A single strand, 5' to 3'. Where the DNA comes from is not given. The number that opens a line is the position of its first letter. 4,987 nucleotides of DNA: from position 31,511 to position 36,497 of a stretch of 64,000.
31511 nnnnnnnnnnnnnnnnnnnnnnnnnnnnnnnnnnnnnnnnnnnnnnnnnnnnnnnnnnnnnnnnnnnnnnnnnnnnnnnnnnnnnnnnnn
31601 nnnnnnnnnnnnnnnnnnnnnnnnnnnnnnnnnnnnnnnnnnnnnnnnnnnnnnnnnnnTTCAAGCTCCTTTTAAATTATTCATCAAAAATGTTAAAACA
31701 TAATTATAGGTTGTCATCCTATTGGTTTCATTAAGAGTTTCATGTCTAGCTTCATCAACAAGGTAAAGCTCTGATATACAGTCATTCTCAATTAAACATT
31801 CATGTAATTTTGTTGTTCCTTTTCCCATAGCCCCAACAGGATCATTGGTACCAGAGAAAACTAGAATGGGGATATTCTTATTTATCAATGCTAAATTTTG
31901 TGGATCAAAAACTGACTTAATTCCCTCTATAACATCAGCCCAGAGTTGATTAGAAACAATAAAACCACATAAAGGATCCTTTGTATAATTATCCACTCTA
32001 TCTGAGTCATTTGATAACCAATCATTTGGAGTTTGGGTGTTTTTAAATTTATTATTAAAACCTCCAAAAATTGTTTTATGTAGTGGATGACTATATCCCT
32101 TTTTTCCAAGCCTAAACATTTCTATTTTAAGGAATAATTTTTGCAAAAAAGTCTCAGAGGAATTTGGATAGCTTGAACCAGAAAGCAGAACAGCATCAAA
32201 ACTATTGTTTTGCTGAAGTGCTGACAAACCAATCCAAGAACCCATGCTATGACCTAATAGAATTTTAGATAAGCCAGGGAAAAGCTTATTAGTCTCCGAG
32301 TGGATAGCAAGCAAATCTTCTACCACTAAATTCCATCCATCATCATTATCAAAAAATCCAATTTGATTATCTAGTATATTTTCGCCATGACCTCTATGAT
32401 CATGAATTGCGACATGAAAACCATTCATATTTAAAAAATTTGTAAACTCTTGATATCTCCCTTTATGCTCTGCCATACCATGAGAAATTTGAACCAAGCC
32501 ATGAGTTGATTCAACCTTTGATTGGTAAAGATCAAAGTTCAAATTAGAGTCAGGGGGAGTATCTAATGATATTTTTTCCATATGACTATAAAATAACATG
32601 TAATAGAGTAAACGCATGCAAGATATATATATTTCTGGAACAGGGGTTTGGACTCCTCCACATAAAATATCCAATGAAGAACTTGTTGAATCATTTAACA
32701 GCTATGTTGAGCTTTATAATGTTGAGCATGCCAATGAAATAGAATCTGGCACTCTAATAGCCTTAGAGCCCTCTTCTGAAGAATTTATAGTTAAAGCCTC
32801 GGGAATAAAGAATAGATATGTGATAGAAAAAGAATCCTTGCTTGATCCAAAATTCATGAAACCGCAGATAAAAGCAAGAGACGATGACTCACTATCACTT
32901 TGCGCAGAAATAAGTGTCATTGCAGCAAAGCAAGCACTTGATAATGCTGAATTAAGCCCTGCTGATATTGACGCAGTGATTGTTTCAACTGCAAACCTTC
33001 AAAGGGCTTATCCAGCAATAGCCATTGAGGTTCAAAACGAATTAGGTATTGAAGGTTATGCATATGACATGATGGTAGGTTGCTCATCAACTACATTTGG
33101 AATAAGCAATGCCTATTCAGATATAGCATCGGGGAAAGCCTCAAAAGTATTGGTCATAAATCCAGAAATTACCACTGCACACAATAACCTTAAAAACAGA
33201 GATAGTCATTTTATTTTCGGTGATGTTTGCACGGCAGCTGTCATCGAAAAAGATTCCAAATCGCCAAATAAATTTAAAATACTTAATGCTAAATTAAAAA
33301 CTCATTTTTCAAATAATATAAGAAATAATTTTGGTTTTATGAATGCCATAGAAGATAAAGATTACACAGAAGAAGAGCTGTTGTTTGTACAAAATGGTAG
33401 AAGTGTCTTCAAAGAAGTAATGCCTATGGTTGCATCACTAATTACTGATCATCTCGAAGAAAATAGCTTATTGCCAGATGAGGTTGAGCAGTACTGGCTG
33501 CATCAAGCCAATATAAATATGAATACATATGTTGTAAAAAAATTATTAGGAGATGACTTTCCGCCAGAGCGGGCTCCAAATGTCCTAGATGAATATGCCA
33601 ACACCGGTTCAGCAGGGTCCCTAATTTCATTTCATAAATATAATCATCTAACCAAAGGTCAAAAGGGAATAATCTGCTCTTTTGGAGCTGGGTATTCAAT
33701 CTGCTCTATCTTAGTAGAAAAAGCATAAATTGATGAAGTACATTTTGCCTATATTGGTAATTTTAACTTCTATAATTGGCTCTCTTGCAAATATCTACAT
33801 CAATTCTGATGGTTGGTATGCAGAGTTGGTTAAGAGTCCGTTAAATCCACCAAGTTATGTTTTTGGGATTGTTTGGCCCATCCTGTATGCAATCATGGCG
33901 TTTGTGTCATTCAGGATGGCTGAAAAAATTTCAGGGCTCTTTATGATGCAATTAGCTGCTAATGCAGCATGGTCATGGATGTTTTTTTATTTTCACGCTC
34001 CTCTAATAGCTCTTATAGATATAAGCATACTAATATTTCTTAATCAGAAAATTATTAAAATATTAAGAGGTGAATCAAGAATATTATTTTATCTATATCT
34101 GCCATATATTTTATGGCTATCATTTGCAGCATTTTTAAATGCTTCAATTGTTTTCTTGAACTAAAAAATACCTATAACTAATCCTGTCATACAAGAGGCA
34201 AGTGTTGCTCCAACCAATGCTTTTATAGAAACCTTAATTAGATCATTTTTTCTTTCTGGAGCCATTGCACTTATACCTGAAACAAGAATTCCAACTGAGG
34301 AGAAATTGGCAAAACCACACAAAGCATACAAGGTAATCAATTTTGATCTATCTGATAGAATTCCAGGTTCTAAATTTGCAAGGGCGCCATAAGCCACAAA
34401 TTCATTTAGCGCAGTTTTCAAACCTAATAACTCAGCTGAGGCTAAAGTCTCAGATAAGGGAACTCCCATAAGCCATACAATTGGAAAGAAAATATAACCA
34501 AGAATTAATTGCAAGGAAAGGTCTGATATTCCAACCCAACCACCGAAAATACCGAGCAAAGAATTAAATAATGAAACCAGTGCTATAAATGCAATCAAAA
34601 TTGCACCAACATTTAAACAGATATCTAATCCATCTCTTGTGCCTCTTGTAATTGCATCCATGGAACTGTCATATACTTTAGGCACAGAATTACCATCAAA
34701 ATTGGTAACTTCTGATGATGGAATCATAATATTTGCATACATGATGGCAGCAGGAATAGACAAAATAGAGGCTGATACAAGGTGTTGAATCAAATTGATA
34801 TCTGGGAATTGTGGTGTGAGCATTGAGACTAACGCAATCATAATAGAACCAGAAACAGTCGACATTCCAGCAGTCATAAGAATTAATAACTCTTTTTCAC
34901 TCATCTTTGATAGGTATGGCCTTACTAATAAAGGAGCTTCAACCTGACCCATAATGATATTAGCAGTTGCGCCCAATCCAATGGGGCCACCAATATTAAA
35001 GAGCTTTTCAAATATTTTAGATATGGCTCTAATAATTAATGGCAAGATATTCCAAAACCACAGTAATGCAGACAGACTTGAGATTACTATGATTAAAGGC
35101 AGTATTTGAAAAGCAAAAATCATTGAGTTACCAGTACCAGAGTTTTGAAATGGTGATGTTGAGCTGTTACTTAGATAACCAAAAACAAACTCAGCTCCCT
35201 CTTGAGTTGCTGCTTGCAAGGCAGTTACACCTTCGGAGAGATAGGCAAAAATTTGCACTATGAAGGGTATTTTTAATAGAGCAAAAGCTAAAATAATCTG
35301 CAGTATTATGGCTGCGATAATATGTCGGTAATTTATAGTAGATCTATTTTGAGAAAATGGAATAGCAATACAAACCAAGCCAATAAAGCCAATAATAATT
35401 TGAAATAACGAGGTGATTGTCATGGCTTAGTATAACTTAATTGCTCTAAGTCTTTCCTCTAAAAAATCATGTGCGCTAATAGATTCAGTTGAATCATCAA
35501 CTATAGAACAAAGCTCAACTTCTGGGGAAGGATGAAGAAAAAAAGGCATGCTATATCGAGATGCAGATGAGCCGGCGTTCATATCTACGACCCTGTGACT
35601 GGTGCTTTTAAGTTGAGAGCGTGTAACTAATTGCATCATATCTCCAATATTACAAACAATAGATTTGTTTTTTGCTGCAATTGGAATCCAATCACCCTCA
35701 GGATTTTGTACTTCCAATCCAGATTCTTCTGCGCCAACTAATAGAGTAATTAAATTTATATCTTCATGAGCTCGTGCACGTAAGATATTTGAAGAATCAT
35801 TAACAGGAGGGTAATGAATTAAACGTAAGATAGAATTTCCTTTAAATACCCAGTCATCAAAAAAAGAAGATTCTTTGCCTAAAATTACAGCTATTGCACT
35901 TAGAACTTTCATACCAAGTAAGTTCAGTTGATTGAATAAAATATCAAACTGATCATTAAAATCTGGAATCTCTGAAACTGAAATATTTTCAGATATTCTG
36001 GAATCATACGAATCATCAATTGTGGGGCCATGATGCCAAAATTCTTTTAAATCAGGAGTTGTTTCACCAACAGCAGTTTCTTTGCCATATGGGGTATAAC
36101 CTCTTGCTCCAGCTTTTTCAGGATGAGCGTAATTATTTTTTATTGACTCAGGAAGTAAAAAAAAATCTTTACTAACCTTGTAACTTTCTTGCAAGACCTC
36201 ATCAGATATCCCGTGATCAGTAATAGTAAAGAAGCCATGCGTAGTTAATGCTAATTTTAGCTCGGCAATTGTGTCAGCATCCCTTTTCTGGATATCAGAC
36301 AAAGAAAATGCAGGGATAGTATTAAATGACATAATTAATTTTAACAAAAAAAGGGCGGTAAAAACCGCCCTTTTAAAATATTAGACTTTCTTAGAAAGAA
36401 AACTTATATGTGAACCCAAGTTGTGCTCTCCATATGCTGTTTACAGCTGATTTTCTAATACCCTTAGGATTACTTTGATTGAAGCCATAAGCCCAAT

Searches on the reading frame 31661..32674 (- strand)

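Call 42: search_protein_families(library=pfam, proteins=[window:31661-32674:-], max_evalue=0.00001)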
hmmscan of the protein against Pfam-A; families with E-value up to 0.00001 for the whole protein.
window:31661-32674:- (337 aa): 3 families
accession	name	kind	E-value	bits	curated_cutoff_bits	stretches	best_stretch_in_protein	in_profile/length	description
PF12146.15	Hydrolase_4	-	2.7e-39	135.3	27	1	57-318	3-239/239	Serine aminopeptidase, S33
PF00561.26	Abhydrolase_1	-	4.8e-08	33.4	25.8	1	63-311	5-238/245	alpha/beta hydrolase fold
PF12697.13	Abhydrolase_6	-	7.2e-06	27.3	26.3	1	65-194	5-120/217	Alpha/beta hydrolase family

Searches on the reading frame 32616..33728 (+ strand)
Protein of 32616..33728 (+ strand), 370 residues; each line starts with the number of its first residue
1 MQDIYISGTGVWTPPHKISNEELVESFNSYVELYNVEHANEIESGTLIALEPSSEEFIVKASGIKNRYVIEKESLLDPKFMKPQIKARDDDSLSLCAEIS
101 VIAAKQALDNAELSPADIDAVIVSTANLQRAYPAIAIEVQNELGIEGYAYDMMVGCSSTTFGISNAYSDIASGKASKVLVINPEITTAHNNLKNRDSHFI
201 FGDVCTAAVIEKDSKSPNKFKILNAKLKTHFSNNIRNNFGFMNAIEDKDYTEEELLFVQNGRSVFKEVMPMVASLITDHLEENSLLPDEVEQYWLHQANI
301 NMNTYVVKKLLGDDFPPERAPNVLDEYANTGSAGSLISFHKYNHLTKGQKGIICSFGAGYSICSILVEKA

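Call 43: search_protein_families(library=pfam, proteins=[window:32616-33728:+], max_evalue=0.00001)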
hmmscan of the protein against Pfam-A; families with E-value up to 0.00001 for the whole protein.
window:32616-33728:+ (370 aa): 3 families
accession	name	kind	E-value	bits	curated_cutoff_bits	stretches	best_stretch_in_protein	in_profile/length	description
PF08541.16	ACP_syn_III_C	-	2.9e-19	69.4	26.6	1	280-368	1-89/90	3-Oxoacyl-[acyl-carrier-protein (ACP)] synthase III C terminal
PF08545.16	ACP_syn_III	-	1.2e-16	60.8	24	1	150-229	1-78/80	3-Oxoacyl-[acyl-carrier-protein (ACP)] synthase III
PF00108.29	Thiolase_N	-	4.5e-06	26.7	26.4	1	97-196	24-125/260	Thiolase, N-terminal domain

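Call 68: search_protein_families(library=ncbifam, proteins=[window:32616-33728:+], max_evalue=1e-30)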
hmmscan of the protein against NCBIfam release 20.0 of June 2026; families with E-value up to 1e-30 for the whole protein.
window:32616-33728:+ (370 aa): 3 families
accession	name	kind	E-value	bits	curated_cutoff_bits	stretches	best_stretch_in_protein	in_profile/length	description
NF005703.0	PRK07515.1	equivalog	1.1e-167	557.7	304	1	1-369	1-372/373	beta-ketoacyl-ACP synthase III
NF006829.0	PRK09352.1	subfamily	1.3e-48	165.6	249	1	96-368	53-320/322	beta-ketoacyl-ACP synthase 3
TIGR00747.1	fabH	subfamily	1.3e-42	146.1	292.1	1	96-368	51-321/322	beta-ketoacyl-ACP synthase III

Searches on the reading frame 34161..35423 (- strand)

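Call 43: search_protein_families(library=pfam, proteins=[window:34161-35423:-], max_evalue=0.00001)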
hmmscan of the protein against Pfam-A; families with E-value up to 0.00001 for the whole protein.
window:34161-35423:- (420 aa): 3 families
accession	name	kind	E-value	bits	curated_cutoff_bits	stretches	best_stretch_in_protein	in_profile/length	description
PF07662.18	Nucleos_tra2_C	-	4.5e-71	239.3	32.3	1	214-418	1-213/213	Na+ dependent nucleoside transporter C-terminus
PF01773.25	Nucleos_tra2_N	-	2.8e-20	73.1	27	1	11-84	1-74/74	Na+ dependent nucleoside transporter N-terminus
PF07670.19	Gate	-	4.2e-10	40.4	29.6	1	105-202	2-101/104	Nucleoside recognition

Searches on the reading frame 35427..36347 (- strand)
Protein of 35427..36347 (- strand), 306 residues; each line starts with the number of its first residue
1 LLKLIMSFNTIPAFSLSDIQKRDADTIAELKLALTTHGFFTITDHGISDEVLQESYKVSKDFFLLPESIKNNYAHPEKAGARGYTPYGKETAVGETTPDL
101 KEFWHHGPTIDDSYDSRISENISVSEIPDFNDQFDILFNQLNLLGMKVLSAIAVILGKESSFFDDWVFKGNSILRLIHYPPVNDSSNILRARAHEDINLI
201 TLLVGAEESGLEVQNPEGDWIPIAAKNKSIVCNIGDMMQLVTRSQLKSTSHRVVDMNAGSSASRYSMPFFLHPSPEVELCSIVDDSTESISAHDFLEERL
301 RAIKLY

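Call 43: search_protein_families(library=pfam, proteins=[window:35427-36347:-], max_evalue=0.00001)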
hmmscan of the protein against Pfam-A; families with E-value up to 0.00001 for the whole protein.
window:35427-36347:- (306 aa): 2 families
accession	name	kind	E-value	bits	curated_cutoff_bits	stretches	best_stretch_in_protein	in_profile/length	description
PF03171.26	2OG-FeII_Oxy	-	2.9e-23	82.5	23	1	171-273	2-101/101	2OG-Fe(II) oxygenase superfamily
PF14226.12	DIOX_N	-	1.4e-21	77.8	27.3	1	11-111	1-99/117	non-haem dioxygenase in morphine synthesis N-terminal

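Call 68: search_protein_families(library=ncbifam, proteins=[window:35427-36347:-], max_evalue=1e-30)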
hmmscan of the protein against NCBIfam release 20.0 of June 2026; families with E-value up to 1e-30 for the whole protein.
window:35427-36347:- (306 aa): 0 families
